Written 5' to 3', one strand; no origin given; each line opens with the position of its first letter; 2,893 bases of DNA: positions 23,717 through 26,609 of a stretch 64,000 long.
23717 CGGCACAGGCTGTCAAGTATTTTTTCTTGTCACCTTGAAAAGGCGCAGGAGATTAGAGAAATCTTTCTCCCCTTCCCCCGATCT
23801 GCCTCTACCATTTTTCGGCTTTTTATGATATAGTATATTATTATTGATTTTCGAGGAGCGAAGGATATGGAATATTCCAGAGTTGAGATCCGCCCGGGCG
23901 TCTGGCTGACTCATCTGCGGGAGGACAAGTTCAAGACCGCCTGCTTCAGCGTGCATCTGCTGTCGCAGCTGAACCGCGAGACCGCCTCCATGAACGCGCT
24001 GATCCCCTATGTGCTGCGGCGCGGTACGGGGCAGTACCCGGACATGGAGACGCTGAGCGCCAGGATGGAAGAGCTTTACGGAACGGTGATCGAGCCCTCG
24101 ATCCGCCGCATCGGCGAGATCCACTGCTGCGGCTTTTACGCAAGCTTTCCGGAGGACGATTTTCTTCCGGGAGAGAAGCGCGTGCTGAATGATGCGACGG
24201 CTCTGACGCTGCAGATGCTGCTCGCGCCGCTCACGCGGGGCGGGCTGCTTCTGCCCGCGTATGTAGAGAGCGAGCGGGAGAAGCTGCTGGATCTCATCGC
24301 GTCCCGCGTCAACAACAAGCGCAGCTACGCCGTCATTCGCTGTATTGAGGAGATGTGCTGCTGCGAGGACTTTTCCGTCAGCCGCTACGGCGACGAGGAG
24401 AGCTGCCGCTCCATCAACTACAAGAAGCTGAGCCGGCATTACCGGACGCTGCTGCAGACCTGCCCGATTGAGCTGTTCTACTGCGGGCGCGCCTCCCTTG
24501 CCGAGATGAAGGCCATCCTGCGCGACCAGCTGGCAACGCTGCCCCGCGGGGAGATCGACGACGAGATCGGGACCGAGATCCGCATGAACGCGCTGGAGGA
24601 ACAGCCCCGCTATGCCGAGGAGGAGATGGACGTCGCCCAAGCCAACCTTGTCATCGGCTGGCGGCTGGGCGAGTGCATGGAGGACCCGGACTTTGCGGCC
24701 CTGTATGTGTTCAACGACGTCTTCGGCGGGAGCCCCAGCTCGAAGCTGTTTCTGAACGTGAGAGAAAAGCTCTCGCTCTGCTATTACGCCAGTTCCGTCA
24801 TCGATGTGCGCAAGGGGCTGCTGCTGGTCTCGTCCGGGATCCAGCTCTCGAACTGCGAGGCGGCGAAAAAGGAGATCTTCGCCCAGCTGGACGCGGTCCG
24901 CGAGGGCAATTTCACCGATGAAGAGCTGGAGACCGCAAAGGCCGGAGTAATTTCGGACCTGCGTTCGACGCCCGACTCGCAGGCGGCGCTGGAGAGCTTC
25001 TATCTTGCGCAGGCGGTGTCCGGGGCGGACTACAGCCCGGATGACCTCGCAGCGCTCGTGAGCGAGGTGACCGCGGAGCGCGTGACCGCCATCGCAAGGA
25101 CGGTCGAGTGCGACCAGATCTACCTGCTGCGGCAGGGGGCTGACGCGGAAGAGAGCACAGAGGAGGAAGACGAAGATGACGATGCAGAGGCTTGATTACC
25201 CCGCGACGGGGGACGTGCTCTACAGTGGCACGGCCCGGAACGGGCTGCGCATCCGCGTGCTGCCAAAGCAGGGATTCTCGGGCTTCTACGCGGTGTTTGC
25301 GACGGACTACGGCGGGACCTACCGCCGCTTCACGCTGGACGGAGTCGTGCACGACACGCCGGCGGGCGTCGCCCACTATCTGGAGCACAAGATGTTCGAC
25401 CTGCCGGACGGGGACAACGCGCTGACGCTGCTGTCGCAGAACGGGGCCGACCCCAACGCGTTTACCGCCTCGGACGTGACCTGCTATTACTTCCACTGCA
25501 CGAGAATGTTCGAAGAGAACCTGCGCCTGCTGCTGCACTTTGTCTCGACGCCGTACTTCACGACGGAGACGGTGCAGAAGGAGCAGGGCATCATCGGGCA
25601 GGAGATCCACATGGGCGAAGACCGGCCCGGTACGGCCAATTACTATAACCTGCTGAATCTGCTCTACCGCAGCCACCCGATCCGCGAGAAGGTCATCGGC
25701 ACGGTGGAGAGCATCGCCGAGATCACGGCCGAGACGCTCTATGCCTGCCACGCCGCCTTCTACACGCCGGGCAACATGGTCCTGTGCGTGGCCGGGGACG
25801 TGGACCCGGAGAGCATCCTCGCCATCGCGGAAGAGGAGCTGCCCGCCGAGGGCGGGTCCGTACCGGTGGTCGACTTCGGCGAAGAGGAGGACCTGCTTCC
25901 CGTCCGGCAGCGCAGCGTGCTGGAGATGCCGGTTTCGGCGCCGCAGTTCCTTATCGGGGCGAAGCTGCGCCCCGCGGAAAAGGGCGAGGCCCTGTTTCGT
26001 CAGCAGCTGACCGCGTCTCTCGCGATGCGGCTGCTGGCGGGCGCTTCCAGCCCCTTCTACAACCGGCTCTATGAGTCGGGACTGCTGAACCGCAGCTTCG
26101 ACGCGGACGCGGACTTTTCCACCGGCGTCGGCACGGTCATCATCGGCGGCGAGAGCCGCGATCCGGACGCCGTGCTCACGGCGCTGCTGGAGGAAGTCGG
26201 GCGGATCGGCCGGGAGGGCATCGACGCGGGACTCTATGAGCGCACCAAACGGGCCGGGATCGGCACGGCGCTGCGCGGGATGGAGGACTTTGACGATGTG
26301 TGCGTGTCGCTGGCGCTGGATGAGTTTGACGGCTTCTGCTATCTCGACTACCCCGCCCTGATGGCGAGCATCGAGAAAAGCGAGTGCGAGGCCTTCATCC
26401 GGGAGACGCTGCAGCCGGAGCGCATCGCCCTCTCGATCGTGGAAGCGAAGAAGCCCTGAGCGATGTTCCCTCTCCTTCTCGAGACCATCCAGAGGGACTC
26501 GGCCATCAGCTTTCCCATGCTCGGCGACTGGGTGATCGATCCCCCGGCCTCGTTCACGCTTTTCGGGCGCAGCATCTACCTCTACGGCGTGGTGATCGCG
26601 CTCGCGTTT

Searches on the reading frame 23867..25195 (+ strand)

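Call 63: search_protein_families(library=pfam, proteins=[window:23867-25195:+], max_evalue=0.00001)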
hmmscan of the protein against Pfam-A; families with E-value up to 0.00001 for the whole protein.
window:23867-25195:+ (442 aa): 1 family
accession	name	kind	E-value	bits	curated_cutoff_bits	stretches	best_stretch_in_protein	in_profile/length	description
PF05193.26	Peptidase_M16_C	-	1.8e-25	90.3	23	1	182-360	1-180/181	Peptidase M16 inactive domain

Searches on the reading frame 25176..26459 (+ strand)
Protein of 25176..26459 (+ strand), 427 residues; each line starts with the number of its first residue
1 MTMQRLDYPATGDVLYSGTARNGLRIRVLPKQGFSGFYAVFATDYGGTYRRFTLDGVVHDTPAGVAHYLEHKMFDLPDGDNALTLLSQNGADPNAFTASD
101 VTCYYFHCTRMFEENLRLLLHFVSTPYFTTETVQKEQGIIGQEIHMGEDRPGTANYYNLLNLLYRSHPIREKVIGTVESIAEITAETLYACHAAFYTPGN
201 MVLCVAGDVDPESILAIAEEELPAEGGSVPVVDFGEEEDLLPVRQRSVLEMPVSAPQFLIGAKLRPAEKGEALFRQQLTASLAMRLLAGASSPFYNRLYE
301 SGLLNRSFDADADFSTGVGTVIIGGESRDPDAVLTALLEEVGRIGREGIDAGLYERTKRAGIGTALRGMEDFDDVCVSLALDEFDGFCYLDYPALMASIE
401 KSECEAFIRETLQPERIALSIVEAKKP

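Call 63: search_protein_families(library=pfam, proteins=[window:25176-26459:+], max_evalue=0.00001)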
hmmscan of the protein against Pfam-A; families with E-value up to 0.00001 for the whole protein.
window:25176-26459:+ (427 aa): 2 families
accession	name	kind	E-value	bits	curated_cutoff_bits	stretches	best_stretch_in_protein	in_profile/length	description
PF05193.26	Peptidase_M16_C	-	1.3e-19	71.2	23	1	183-359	2-179/181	Peptidase M16 inactive domain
PF00675.25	Peptidase_M16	-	8.1e-11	42.5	22.3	1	59-176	25-148/149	Insulinase (Peptidase family M16)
